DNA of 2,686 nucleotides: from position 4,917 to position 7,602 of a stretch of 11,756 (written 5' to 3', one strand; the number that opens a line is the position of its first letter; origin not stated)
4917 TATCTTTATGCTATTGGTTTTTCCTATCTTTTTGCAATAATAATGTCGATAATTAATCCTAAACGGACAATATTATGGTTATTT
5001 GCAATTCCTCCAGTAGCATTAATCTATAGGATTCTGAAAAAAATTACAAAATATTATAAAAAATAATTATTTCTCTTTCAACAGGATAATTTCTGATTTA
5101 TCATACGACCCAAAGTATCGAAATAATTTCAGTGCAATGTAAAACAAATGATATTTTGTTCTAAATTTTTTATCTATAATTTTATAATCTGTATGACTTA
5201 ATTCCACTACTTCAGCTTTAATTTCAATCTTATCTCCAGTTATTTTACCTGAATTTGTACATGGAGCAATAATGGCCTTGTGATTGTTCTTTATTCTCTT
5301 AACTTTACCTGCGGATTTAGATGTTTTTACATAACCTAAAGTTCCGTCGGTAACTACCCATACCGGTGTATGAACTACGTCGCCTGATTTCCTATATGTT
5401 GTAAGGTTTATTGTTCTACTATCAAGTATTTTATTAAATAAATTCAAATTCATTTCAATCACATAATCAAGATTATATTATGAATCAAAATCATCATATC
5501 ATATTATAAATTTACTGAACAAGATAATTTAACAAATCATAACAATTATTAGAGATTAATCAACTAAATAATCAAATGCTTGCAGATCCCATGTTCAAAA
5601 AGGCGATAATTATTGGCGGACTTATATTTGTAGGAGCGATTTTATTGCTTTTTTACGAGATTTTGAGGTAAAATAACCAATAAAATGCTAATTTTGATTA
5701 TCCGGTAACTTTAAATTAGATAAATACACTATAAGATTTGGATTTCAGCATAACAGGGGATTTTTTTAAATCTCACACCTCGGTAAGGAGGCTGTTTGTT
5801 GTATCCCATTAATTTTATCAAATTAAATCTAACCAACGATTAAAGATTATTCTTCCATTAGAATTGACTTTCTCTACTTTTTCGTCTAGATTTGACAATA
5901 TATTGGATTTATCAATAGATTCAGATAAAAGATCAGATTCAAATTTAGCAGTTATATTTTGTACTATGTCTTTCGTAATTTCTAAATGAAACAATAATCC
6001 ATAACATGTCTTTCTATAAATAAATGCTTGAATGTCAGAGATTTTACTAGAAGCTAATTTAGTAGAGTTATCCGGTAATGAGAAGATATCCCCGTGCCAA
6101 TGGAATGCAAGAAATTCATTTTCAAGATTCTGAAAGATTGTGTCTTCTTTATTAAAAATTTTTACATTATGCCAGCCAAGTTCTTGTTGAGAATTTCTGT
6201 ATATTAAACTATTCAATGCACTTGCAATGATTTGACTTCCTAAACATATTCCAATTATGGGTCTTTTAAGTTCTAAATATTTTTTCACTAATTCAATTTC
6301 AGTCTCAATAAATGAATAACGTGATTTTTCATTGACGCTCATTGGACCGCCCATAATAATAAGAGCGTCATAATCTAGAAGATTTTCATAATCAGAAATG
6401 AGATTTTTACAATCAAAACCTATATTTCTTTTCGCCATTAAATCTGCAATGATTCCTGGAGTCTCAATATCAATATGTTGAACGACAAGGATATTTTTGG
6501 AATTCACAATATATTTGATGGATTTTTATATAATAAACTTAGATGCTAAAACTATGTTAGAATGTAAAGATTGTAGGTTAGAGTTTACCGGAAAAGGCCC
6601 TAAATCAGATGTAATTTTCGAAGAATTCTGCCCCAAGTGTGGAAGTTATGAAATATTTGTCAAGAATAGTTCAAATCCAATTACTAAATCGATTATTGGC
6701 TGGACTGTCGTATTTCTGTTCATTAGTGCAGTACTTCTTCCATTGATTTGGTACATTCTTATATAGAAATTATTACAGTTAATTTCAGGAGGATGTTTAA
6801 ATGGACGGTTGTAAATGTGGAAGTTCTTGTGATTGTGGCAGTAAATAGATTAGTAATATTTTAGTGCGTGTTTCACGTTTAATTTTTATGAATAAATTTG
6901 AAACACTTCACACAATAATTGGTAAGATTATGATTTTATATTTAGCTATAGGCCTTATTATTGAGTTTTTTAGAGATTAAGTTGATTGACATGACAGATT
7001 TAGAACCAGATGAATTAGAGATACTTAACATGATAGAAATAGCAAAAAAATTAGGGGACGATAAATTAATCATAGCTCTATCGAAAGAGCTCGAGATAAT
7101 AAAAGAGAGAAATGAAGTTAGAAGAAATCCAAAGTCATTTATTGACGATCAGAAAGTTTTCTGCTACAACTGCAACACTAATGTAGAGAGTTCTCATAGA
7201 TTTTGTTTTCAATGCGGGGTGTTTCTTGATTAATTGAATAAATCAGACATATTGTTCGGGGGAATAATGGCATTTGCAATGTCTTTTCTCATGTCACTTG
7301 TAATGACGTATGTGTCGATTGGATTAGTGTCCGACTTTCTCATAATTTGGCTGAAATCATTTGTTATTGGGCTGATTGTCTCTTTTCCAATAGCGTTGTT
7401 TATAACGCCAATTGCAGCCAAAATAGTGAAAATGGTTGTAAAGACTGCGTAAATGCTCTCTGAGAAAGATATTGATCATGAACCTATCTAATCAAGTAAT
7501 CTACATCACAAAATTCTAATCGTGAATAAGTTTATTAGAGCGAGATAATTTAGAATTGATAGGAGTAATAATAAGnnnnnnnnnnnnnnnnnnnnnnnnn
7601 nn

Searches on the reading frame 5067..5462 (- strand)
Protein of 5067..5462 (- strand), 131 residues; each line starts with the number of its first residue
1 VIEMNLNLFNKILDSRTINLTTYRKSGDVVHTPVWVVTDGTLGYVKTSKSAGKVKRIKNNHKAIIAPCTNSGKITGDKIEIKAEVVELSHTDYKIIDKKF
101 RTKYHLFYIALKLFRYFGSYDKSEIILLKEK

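Call 8: search_protein_families(library=pfam, proteins=[window:5067-5462:-], max_evalue=0.01)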
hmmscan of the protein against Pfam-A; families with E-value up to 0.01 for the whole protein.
window:5067-5462:- (131 aa): 2 families
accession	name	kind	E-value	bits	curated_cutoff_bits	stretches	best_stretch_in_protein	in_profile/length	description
PF10012.15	DUF2255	-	0.0011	19.6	29.8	1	11-105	4-93/115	Uncharacterized protein conserved in bacteria (DUF2255)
PF01243.27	PNPOx_N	-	0.0071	17.2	28.1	1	13-80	10-68/120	Pyridoxamine 5'-phosphate oxidase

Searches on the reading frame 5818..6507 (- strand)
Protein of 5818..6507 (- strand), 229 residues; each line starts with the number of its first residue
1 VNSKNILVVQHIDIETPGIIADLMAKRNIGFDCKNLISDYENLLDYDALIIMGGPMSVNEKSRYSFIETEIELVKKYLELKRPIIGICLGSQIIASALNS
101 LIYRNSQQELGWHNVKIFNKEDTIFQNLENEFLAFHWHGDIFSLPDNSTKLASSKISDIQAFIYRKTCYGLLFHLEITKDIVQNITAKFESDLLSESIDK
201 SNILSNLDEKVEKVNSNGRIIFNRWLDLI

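Call 7: find_related_loci(query=window:5818-6507:-, collection=genome_contigs, flank=4000)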
Query window:5818-6507:- (229 aa) in genome_contigs; peptide patterns used: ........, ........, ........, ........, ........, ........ (x = any residue, [..] = any of these).
194 stretches matched a pattern; 134 encode a relative of the query (tblastn E <= 1e-3); the best 80 are kept; 80 distinct loci.
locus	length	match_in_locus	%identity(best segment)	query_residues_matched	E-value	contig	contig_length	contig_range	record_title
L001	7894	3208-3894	91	1-229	2e-139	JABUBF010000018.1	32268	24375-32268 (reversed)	MAG: Thaumarchaeota archaeon isolate ATL ATL_18, whole genome shotgun sequence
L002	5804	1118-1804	90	1-229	3e-138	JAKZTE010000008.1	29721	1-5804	MAG: Nitrososphaerales archaeon isolate Langseth_MAG_00051 Langseth_MAG_00051_000000000008, whole genome shotgun sequenc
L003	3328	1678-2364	72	1-229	2e-113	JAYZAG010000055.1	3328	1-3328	MAG: Thermoproteota archaeon isolate XB_MAG1178 DB_MAG1178_0055, whole genome shotgun sequence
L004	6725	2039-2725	72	1-229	2e-110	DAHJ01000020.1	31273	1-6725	MAG TPA_asm: Thaumarchaeota archaeon UBA223 UBA223_contig_1674, whole genome shotgun sequence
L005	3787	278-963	72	1-229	4e-90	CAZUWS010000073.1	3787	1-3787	MAG TPA_asm: uncultured Candidatus Pelagibacter sp. isolate SRP092796_co6_640 genome assembly, contig: NODE_61037_length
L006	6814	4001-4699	38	2-229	1e-57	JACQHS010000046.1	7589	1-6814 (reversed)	MAG: Candidatus Omnitrophota bacterium isolate NC_groundwater_1105_Ag_S2p5_64_204 S_2p5_S6_coassembly_k141_1603185, whol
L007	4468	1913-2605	36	4-229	3e-57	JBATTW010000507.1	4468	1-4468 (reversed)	MAG: Bacteroidota bacterium isolate MFD13193_ilm_asm_bin13 k127_234012, whole genome shotgun sequence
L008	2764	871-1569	38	2-229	2e-57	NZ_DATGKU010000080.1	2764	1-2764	MAG: Chthonomonas sp. isolate SMAG_U9867 k141_92379, whole genome shotgun sequence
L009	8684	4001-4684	37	7-229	1e-55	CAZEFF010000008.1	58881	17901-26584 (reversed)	MAG TPA_asm: uncultured bacterium isolate SRP342105_co1_304 genome assembly, contig: NODE_652_length_58881_cov_7.937579,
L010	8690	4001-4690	36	5-229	7e-55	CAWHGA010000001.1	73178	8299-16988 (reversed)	MAG: uncultured delta proteobacterium isolate MFD00709.bin.3.2 genome assembly, contig: contig_100402, whole genome shot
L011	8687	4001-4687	36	4-229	2e-53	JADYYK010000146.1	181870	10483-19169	MAG: Deltaproteobacteria bacterium isolate SJ525 c_000000639863, whole genome shotgun sequence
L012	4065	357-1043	37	5-228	5e-53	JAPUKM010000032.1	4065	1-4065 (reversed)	MAG: Chloroflexota bacterium isolate KW1-S15_215 KW1-S15_215_cg32, whole genome shotgun sequence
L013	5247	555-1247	37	4-229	1e-52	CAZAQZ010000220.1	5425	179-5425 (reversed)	MAG TPA_asm: uncultured Verrucomicrobiota bacterium isolate binchicken_co162_501 genome assembly, contig: NODE_42360_len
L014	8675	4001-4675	36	5-225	1e-52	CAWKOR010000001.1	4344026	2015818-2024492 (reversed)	MAG: uncultured delta proteobacterium isolate MFD04944.bin.1.36 genome assembly, contig: contig_15114, whole genome shot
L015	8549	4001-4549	39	48-228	1e-52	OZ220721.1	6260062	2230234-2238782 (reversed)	MAG: Candidatus Latescibacterota bacterium isolate 1fb1e748-2903-4aab-acc2-5860c344c101 genome assembly, chromosome: 1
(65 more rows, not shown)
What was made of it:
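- Checked: Related records are titled Thaumarchaeota or Nitrososphaerales (call 7).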

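Call 8: search_protein_families(library=pfam, proteins=[window:5818-6507:-], max_evalue=0.01)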
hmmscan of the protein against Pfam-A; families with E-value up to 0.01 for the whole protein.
window:5818-6507:- (229 aa): 3 families
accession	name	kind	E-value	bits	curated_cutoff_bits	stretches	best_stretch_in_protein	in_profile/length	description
PF00117.34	GATase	-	9.3e-23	81.3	22.8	1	40-178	33-174/190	Glutamine amidotransferase class-I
PF07722.19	Peptidase_C26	-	7.3e-05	23.1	20.5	1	68-111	92-135/219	Peptidase C26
PF01965.30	DJ-1_PfpI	-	0.00019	21.7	26.6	1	32-97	49-110/165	DJ-1/PfpI family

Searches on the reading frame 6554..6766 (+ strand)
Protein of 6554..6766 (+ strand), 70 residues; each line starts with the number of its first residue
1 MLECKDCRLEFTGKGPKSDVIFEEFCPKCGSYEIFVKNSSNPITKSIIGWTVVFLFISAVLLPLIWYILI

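Call 8: search_protein_families(library=pfam, proteins=[window:6554-6766:+], max_evalue=0.01)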
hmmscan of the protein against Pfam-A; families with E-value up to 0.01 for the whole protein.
window:6554-6766:+ (70 aa): 1 family
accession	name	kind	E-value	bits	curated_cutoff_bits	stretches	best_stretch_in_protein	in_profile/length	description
PF09723.15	Zn_ribbon_8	-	0.0072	16.8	34.4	1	3-31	7-34/41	Zinc ribbon domain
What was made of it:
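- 6554..6766 (+): Upstream cistron: a 70-aa tail-anchored zinc-ribbon protein (CxxC...CxxC followed by a C-terminal membrane helix), probably translated from a leaderless mRNA. Pfam Zn_ribbon_8 is a weak hit, E 0.0072 (call 8).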

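Call 13: find_related_loci(query=A1, collection=metagenome_contigs, flank=2500)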
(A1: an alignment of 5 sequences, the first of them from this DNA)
Query A1 (70 aa) in metagenome_contigs; peptide patterns used: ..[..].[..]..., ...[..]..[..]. (x = any residue, [..] = any of these).
182 stretches matched a pattern; 20 encode a relative of the query (tblastn E <= 1e-3); 20 distinct loci.
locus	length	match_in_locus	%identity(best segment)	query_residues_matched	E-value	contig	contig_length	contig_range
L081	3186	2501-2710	93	1-70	1e-41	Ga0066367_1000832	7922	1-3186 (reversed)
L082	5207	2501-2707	91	1-69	6e-41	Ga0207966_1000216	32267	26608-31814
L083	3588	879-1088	90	1-70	1e-40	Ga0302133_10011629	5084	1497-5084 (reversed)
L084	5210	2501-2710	90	1-70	1e-40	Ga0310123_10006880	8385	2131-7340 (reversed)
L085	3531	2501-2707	90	1-69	2e-40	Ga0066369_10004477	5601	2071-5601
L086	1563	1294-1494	90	1-67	2e-39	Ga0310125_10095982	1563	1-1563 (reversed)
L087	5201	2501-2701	90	1-67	5e-39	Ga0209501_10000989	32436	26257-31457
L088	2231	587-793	67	1-70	9e-32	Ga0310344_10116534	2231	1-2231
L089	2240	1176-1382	66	1-70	3e-31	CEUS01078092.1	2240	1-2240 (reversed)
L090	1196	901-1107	70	1-70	2e-31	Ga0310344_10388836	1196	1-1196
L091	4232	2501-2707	66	1-70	2e-30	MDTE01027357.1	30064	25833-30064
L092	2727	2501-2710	68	1-70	6e-29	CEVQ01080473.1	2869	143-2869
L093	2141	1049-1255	64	1-70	8e-29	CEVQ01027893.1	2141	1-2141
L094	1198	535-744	68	1-70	4e-29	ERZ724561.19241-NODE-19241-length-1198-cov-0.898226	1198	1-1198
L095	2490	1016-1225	68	1-70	1e-28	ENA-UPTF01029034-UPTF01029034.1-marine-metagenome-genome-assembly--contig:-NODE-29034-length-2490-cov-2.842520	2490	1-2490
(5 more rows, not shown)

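Call 40: find_homologous_proteins(query=window:6554-6763:+, max_evalue=0.001)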
Query seq(70 aa) (70 aa): 5 proteins with E <= 0.001 among 6 candidates.
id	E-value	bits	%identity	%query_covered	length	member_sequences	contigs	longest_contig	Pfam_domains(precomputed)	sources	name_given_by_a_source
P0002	6.1e-36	139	89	91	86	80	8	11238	-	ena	-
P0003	8.8e-36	139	93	100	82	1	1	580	-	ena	-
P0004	1.7e-25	106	66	100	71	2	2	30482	-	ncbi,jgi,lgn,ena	ncbi:MAG: hypothetical protein VX368_03290 [Thermoproteota archaeon]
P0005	5.4e-25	105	69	100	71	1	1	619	-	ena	-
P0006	2.3e-23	100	68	100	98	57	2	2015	-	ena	-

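Call 41: find_encoding_contigs(protein=P0002, flank=1500, max_places=10)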
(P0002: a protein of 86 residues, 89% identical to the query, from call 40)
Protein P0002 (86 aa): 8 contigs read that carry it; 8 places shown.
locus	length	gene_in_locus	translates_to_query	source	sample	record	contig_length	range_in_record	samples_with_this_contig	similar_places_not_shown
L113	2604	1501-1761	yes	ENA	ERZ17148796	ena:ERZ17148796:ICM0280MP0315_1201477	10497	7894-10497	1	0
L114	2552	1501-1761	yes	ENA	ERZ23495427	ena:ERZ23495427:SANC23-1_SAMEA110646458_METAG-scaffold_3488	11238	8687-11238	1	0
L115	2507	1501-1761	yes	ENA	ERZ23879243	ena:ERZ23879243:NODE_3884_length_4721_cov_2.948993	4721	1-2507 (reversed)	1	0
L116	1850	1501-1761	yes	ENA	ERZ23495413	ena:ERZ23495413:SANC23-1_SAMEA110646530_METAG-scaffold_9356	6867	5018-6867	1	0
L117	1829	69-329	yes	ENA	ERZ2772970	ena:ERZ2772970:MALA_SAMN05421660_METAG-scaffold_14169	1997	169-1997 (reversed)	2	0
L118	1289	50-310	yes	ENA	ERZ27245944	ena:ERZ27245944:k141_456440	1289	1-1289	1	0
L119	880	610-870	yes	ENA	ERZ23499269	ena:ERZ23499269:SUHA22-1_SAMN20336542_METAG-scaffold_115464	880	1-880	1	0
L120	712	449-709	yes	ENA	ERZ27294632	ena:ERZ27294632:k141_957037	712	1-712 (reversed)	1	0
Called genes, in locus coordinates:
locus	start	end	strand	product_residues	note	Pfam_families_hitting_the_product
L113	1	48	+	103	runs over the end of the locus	-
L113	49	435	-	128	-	-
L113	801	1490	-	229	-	PF00117:GATase, PF07722:Peptidase_C26 (weak)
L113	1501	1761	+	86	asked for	-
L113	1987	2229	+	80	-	PF12773:DZR (faint)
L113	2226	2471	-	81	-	-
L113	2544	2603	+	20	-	?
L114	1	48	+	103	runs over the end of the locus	-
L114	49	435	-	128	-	-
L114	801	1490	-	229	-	PF00117:GATase, PF07722:Peptidase_C26 (weak)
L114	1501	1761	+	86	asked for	-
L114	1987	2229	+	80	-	PF12773:DZR (faint)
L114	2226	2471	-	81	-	-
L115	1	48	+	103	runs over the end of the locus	-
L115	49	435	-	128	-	-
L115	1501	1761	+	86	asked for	-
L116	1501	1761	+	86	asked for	-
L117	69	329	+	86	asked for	-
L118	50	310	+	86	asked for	-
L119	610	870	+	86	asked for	-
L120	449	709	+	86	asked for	-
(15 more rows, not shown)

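Call 42: find_encoding_contigs(protein=P0003, flank=1500, max_places=10)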
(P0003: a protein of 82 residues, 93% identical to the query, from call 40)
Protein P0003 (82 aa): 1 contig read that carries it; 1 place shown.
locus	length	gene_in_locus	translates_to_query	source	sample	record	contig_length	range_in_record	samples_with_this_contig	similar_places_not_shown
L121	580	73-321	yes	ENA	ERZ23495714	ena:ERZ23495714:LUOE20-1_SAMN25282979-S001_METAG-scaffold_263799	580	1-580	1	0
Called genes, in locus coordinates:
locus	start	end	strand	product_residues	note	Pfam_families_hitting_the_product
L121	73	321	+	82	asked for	-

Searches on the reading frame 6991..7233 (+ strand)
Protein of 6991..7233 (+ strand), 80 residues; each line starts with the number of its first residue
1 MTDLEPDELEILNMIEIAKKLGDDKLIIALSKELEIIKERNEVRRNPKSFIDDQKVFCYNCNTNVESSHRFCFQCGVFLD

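Call 8: search_protein_families(library=pfam, proteins=[window:6991-7233:+], max_evalue=0.01)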
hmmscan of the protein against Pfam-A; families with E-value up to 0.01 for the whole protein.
window:6991-7233:+ (80 aa): 3 families
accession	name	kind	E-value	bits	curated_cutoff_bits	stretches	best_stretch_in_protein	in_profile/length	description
PF12773.13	DZR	-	4.9e-05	23.8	27.3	1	56-76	25-45/45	Double zinc ribbon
PF17032.10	Zn_ribbon_15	-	0.00052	21.2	28.9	1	50-76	47-73/73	zinc-ribbon family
PF13248.11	Zn_ribbon_3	-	0.0014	18.4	27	0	56-76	3-23/26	zinc-ribbon domain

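Call 43: find_encoding_contigs(protein=window:6991-7233:+, flank=1500, max_places=10)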
Protein window:6991-7233:+ (80 aa): no gene with exactly this product is on record in the collection.

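Call 58: find_homologous_proteins(query=window:6991-7233:+, max_evalue=0.001)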
Query window:6991-7233:+ (80 aa): 18 proteins with E <= 0.001 among 18 candidates.
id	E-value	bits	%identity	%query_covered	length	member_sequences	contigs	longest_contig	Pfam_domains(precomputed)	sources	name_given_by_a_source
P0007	5.8e-45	168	98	100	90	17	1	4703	-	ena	-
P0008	8.1e-45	167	97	99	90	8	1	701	-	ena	-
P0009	8.2e-40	152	87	99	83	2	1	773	PF12773.14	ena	-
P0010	1.3e-39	151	86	99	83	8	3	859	PF12773.14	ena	-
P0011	1.4e-39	151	87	99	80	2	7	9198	-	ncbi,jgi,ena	-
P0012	6.3e-39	149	84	99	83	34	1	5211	-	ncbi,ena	ncbi:MAG: hypothetical protein AAEA79_01530 [Nitrososphaerales archaeon]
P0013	7.3e-38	145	85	99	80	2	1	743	-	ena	-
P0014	1.7e-37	144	82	99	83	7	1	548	PF12773.14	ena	-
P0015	4.5e-37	143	81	99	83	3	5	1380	PF12773.14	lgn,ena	-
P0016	2.6e-32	128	71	100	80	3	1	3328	-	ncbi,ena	ncbi:MAG: hypothetical protein VX368_03285 [Thermoproteota archaeon]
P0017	4.0e-32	127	75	99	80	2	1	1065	-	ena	-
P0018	3.5e-31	124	72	99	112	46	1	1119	-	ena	-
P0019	3.6e-31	124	73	99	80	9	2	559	PF12773.14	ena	-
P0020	1.0e-30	123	71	99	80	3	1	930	-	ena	-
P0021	9.0e-30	120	71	99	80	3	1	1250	-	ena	-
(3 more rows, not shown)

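Call 59: find_encoding_contigs(protein=P0007, flank=800, max_places=10)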
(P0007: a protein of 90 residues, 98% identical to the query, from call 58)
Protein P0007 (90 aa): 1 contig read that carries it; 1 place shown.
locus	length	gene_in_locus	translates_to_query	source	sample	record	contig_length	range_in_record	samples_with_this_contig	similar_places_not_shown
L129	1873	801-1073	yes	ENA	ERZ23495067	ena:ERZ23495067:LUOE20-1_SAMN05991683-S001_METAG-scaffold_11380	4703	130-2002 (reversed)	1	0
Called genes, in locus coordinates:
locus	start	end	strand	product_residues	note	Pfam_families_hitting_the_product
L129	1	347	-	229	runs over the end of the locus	PF00117:GATase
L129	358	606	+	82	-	-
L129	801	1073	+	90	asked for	-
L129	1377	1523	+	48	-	PF23477:zf_Tbcl_2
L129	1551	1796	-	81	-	-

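Call 60: find_encoding_contigs(protein=P0010, flank=800, max_places=10)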
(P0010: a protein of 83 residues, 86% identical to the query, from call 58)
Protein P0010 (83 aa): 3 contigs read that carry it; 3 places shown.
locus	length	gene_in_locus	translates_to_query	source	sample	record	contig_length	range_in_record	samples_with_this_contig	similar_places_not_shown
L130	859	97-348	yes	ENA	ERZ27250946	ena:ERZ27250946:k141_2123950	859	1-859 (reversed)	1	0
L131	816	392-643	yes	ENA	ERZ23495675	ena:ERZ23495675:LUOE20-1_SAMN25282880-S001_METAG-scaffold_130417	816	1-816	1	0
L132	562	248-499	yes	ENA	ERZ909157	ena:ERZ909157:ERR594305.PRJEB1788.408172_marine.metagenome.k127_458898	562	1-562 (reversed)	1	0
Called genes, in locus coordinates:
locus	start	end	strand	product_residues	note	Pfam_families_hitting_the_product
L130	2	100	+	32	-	?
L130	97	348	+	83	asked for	PF12773:DZR (weak)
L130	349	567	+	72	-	PF11391:DUF2798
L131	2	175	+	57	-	?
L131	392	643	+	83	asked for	PF12773:DZR (weak)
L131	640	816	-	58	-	?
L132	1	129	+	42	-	?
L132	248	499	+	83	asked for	PF12773:DZR (weak)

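Call 61: find_encoding_contigs(protein=P0015, flank=800, max_places=10)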
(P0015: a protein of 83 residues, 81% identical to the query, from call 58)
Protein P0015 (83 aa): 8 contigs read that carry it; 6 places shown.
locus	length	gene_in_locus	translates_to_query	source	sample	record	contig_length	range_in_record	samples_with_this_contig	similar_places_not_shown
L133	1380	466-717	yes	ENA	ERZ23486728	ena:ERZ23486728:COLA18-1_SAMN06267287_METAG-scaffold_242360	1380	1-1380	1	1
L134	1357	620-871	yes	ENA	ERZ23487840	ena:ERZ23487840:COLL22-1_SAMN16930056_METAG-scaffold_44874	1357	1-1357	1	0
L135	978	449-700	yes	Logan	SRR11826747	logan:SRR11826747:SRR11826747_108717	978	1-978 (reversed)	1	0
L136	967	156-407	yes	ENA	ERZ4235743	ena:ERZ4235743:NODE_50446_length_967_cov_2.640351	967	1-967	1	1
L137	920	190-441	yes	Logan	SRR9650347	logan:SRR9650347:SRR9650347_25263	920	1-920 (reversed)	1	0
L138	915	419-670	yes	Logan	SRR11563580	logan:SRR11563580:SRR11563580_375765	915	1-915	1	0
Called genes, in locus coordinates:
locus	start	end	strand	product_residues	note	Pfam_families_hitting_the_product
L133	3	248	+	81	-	?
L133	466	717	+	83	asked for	PF12773:DZR (faint)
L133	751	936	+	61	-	PF11391:DUF2798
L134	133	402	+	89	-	-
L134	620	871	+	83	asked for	PF12773:DZR (faint)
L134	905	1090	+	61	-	PF11391:DUF2798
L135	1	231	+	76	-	?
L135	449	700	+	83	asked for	PF12773:DZR (faint)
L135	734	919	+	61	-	PF11391:DUF2798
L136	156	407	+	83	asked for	PF12773:DZR (faint)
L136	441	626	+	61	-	PF11391:DUF2798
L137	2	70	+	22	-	?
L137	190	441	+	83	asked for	PF12773:DZR (faint)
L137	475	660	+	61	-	PF11391:DUF2798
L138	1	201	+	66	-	?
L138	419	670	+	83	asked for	PF12773:DZR (faint)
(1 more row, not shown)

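Call 62: find_encoding_contigs(protein=P0012, flank=800, max_places=10)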
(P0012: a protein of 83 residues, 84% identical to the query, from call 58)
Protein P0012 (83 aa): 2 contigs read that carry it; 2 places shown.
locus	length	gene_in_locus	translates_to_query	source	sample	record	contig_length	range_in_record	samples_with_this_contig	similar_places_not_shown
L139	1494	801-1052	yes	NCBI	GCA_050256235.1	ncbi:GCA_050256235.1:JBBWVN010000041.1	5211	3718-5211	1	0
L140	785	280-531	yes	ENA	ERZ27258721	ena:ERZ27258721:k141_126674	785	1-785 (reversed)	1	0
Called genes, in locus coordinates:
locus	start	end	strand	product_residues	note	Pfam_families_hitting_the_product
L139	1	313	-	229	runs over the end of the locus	PF00117:GATase, PF07722:Peptidase_C26 (weak)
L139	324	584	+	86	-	-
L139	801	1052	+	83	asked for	-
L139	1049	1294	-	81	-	-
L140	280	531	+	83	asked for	-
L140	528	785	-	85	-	?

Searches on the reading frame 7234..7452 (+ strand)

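Call 8: search_protein_families(library=pfam, proteins=[window:7234-7452:+], max_evalue=0.01)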
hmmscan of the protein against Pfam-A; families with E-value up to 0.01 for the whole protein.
window:7234-7452:+ (72 aa): 1 family
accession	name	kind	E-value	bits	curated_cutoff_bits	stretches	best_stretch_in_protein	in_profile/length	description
PF11391.13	DUF2798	-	2e-17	63.4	23.5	1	11-67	2-58/59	Protein of unknown function (DUF2798)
